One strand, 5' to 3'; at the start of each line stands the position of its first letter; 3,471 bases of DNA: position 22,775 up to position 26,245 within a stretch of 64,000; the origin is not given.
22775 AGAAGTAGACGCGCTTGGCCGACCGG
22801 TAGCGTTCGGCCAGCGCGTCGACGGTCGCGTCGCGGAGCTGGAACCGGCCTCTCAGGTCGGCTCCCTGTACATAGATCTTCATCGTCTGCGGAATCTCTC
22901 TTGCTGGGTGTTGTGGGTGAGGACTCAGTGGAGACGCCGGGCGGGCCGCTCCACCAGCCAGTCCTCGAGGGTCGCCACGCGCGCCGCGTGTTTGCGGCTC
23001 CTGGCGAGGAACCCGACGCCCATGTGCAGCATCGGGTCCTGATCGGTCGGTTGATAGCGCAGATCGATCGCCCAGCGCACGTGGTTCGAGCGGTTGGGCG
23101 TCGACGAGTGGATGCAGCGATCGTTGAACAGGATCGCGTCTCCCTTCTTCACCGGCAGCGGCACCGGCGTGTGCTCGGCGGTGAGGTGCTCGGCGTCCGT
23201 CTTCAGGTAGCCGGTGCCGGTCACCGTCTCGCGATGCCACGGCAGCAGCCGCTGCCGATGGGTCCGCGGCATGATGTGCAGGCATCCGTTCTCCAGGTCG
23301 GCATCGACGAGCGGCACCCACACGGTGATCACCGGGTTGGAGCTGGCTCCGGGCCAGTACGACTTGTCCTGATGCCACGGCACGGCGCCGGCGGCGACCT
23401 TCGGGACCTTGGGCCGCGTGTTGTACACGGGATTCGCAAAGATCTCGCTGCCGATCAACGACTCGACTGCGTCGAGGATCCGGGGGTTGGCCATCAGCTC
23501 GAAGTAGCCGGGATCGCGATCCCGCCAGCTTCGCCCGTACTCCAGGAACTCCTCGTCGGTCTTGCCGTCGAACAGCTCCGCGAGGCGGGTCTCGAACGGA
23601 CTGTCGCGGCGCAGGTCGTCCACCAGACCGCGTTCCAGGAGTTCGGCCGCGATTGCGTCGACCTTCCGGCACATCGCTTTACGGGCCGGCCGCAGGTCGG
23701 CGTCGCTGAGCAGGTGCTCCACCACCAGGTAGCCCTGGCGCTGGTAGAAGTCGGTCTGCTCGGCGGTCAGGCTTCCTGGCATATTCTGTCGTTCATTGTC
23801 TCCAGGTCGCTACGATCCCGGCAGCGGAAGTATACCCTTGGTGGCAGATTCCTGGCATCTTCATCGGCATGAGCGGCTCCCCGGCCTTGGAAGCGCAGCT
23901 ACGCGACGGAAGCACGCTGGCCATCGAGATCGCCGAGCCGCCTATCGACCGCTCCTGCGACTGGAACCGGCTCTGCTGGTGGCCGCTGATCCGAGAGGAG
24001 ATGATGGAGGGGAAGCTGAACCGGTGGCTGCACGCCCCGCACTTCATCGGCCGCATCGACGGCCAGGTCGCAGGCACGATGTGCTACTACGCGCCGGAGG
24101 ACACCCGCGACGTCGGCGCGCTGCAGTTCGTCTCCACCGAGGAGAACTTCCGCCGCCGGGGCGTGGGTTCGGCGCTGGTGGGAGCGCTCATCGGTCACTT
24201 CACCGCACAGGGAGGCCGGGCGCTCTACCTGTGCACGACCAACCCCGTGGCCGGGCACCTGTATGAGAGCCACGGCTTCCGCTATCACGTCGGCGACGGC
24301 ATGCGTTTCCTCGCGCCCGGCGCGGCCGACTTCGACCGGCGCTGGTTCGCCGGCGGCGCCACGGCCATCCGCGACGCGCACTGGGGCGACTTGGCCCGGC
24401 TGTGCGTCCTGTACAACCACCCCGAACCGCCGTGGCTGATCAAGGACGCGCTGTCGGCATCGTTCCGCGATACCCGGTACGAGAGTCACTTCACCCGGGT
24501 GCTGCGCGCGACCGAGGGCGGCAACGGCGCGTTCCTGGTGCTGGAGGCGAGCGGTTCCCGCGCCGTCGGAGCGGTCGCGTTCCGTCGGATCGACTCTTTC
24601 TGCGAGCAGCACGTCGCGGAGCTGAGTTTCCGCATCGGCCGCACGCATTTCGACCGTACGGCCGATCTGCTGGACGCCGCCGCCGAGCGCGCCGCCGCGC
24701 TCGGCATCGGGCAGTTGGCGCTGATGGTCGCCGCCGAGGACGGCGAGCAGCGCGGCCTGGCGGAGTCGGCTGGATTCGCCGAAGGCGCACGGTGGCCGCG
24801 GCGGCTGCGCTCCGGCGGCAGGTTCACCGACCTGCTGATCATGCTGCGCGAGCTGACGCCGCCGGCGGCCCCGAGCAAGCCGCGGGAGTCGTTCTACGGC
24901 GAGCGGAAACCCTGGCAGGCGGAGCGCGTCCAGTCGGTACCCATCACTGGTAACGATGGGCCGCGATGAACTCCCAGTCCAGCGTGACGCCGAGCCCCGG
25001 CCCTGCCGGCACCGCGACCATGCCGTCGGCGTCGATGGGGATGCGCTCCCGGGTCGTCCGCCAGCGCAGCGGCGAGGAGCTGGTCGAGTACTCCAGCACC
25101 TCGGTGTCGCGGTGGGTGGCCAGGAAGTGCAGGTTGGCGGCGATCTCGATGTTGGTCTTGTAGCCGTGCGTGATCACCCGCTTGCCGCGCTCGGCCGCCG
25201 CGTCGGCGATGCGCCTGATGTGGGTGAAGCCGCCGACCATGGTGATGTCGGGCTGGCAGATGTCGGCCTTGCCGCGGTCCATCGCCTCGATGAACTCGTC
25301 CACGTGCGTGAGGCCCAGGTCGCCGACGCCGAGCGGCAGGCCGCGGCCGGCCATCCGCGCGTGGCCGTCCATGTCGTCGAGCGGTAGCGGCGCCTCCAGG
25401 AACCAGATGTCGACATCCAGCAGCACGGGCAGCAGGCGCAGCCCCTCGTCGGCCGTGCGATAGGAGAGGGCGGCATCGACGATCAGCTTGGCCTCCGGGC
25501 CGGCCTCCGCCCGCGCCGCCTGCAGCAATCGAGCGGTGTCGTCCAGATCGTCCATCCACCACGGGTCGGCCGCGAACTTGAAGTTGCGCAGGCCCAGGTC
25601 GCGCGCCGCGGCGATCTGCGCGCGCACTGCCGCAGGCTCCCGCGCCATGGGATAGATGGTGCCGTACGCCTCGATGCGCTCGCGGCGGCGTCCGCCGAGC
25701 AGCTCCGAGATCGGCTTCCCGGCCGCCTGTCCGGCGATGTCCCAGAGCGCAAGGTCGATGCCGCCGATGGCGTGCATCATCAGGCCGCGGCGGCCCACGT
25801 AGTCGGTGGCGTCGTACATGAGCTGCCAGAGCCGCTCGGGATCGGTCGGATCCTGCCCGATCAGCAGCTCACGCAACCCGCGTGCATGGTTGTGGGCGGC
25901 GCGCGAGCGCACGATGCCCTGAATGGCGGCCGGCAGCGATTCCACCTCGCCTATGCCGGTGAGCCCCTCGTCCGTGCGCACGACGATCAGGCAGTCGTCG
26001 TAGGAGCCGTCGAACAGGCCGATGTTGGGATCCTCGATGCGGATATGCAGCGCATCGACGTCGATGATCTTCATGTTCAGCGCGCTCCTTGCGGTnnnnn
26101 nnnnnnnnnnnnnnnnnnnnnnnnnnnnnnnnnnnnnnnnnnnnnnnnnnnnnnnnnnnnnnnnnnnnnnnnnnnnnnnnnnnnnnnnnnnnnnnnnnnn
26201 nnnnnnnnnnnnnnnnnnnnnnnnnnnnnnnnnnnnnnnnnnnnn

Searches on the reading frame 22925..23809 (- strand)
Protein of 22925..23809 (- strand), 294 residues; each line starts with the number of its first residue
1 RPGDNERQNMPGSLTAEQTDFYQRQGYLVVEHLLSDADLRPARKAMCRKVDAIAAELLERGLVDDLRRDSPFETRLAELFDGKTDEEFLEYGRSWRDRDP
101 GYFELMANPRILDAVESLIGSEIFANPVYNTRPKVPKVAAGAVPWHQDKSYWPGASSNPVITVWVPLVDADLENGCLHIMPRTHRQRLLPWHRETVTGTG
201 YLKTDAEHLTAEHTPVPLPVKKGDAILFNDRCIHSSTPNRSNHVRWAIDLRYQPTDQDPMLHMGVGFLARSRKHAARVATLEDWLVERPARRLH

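Call 44: search_protein_families(library=pfam, proteins=[window:22925-23809:-], max_evalue=0.001)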
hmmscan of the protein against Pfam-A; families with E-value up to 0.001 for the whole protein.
window:22925-23809:- (294 aa): 1 family
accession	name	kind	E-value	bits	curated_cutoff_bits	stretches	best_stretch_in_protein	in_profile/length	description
PF05721.19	PhyH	-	1.4e-32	114.1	22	1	22-245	1-211/213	Phytanoyl-CoA dioxygenase (PhyH)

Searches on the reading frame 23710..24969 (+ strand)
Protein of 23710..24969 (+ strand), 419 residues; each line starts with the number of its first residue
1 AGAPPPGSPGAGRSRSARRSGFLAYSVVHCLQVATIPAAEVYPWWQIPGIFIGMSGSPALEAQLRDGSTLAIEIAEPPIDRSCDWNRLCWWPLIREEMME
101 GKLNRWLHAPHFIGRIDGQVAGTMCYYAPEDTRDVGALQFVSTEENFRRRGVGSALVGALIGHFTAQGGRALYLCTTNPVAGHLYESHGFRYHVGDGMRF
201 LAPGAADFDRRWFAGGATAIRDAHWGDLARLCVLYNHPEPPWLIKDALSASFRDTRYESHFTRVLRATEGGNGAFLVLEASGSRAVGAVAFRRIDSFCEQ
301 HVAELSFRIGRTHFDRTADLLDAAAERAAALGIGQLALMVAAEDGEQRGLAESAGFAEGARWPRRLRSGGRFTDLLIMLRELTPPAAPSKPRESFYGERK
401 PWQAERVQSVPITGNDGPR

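Call 44: search_protein_families(library=pfam, proteins=[window:23710-24969:+], max_evalue=0.001)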
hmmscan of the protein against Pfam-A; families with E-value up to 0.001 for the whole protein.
window:23710-24969:+ (419 aa): 4 families
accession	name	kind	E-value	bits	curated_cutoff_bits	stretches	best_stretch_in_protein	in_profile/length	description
PF00583.31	Acetyltransf_1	-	2.1e-17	63.9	20.7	1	100-190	23-116/116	Acetyltransferase (GNAT) family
PF13508.13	Acetyltransf_7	-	1.5e-09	38.5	27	1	111-191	5-83/84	Acetyltransferase (GNAT) domain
PF08445.16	FR47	-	3.8e-08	33.6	22.1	1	132-191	18-78/86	FR47-like protein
PF13673.13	Acetyltransf_10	-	2.7e-05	24.6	23.6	1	133-193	49-110/128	Acetyltransferase (GNAT) domain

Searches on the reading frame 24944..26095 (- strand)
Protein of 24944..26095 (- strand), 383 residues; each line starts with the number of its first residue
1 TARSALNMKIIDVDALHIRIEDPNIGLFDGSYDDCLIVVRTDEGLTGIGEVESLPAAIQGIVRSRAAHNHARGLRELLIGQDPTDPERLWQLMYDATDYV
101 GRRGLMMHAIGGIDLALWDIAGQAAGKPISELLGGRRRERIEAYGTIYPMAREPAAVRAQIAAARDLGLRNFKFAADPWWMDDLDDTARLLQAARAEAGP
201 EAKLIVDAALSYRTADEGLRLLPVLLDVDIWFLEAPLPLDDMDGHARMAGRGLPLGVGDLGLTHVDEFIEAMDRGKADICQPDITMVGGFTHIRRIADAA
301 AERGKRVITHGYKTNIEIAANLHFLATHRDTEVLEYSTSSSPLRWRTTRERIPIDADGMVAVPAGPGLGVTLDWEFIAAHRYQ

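Call 44: search_protein_families(library=pfam, proteins=[window:24944-26095:-], max_evalue=0.001)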
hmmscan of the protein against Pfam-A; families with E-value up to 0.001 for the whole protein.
window:24944-26095:- (383 aa): 2 families
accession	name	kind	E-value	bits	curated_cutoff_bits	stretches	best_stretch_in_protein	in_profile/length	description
PF13378.12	MR_MLE_C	-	1.5e-41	143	29.4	1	157-375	2-218/219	Enolase C-terminal domain-like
PF02746.21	MR_MLE_N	-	2.3e-16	60.5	22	1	36-134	30-117/117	Mandelate racemase / muconate lactonizing enzyme, N-terminal domain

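Call 90: search_protein_families(library=ncbifam, proteins=[window:24944-26095:-], max_evalue=0.00001)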
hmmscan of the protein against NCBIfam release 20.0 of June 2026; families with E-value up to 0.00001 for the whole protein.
window:24944-26095:- (383 aa): 13 families
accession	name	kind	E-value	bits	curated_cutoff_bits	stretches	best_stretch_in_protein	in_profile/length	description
NF040866.1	AraD_Arch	equivalog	4.6e-42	144.3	650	1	38-380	38-369/372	arabinonate dehydratase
NF047820.1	TalGalacDh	equivalog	2.1e-41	142.1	500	1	39-373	43-357/371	L-talarate/galactarate dehydratase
NF010624.0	PRK14017.1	equivalog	3.5e-41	141.6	311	1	35-378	16-358/382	galactonate dehydratase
NF043051.1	ManoateDhtManD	equivalog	1.5e-33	116.2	550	2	38-170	21-144/403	D-mannonate dehydratase ManD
NF011654.0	PRK15072.1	subfamily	8.3e-32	110.5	430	2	37-168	20-142/404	D-galactonate dehydratase family protein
NF011968.0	PRK15440.1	equivalog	3.4e-29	101.9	393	1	72-376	88-387/395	L-rhamnonate dehydratase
NF040790.2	glucon_galact_dh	equivalog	3.2e-27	95.3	750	1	36-381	27-370/390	bifunctional D-gluconate/D-galactonate dehydratase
NF043002.1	HProlDhtase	equivalog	2.9e-25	88.9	500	1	31-377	30-359/366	cis-3-hydroxy-L-proline dehydratase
TIGR02534.1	mucon_cyclo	subfamily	7.1e-20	71.4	334.95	1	36-381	31-366/368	muconate/chloromuconate family cycloisomerase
TIGR01928.1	menC_lowGC_arch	equivalog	5.4e-09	35.5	200.65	1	108-311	90-282/325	o-succinylbenzoate synthase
NF042940.1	racemase_DgcA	equivalog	8.3e-09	35.1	400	1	112-308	87-267/323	N-acetyl-D-Glu racemase DgcA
NF011708.0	PRK15129.1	equivalog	2.5e-08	33.3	343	1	112-309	90-273/321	L-Ala-D/L-Glu epimerase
TIGR03247.1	glucar-dehydr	equivalog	1.7e-06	27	828.7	0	105-148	104-148/441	glucarate dehydratase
